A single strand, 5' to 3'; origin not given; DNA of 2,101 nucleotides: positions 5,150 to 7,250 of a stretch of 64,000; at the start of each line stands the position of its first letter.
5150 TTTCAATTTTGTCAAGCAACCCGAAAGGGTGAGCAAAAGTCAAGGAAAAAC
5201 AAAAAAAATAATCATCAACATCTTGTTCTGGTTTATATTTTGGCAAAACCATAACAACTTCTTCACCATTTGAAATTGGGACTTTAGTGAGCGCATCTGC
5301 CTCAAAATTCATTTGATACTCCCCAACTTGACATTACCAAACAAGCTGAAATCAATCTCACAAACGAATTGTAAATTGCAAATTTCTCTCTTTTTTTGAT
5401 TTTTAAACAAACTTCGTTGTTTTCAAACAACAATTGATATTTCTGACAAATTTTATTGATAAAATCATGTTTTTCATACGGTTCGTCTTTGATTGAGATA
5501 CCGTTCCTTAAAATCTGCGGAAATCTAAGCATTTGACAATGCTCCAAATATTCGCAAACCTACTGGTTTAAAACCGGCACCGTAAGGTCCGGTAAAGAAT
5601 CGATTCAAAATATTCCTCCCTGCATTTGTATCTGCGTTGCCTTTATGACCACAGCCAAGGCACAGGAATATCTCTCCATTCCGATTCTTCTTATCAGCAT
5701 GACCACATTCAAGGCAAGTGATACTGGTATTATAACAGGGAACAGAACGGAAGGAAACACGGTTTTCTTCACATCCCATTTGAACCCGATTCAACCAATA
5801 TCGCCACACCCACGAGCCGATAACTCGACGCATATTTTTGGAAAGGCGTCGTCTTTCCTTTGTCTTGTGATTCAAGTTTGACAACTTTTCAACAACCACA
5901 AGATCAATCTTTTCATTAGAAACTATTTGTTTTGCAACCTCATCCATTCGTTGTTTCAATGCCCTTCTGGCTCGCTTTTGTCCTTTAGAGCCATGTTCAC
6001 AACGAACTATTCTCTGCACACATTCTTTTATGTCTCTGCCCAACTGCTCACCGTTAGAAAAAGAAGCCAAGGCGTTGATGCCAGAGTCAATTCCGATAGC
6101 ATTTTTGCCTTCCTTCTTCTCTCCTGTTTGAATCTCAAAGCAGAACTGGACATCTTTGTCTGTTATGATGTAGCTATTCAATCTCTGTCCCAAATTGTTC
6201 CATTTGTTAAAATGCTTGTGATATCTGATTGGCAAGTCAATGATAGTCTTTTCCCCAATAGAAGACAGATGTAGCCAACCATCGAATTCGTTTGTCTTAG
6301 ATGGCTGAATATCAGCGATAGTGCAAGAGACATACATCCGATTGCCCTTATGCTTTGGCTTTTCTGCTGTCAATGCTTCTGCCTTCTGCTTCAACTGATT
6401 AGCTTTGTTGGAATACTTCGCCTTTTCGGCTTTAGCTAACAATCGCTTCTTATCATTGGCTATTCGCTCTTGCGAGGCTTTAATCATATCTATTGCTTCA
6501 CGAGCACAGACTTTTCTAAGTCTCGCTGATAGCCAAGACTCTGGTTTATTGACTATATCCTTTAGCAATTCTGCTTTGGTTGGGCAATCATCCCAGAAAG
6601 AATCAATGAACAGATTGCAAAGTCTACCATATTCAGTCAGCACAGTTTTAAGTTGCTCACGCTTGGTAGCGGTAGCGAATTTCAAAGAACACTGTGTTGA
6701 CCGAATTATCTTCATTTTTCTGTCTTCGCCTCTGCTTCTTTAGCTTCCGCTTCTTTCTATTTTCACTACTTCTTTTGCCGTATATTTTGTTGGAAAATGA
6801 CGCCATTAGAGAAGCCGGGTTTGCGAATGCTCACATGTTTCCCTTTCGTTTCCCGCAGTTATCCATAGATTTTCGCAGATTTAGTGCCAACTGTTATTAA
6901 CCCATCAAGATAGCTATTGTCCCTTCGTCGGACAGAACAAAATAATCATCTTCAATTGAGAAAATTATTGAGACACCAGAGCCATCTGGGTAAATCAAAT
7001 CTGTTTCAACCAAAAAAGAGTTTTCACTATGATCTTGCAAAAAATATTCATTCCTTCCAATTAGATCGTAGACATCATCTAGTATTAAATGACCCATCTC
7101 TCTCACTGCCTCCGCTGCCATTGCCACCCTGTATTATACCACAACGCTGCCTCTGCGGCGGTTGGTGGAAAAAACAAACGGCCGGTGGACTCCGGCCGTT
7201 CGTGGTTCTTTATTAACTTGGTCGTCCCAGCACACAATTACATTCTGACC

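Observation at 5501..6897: Second, tnpB-only copy shares both termini; predicted OMEGA-RNA scaffold and guides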

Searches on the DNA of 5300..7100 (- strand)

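Call 14: search_dna_similar(query=window:5300-7100:-, collection=phages, mode=distant, max_rows=25)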
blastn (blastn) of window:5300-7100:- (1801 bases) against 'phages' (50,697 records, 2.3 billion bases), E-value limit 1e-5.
No match.

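Call 20: search_rna_families(source=window, start=5400, end=6000, threshold=evalue, max_evalue=10)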
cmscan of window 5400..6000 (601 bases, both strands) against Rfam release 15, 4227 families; matches with E-value up to 10: 4.
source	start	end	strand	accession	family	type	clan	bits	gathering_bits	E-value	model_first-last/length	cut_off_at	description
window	5425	5529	+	RF02920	Fusobacteriales-1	Cis-reg;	-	18.6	52.1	5.1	1-113/113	no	Fusobacteriales-1 RNA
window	5737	5778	-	RF00588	SNORD41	Gene; snRNA; snoRNA; CD-box;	CL00058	15.8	41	4.3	1-70/70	no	Small nucleolar RNA SNORD41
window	5778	5859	-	RF00322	SNORA31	Gene; snRNA; snoRNA; HACA-box;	-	15.1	40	5.2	1-130/130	no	Small nucleolar RNA SNORA31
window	5478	5591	-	RF01866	ceN33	Gene; snRNA; snoRNA; CD-box;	-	13.3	75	7.6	1-118/118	no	C. elegans snoRNA ceN33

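Call 62: search_rna_families(source=window, start=5450, end=6950, threshold=evalue, max_evalue=5)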
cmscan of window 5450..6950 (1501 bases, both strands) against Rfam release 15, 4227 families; matches with E-value up to 5: 3.
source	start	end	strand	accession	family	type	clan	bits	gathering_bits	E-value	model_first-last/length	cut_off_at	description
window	6625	6714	-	RF00253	mir-101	Gene; miRNA;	-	17.2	60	1.2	1-75/75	no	mir-101 microRNA precursor family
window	6624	6713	+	RF00253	mir-101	Gene; miRNA;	-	17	60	1.4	1-75/75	no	mir-101 microRNA precursor family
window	6544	6611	-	RF00742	MIR162_1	Gene; miRNA;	CL00150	16.3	75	2.6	23-90/112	no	MIR162_1 microRNA precursor family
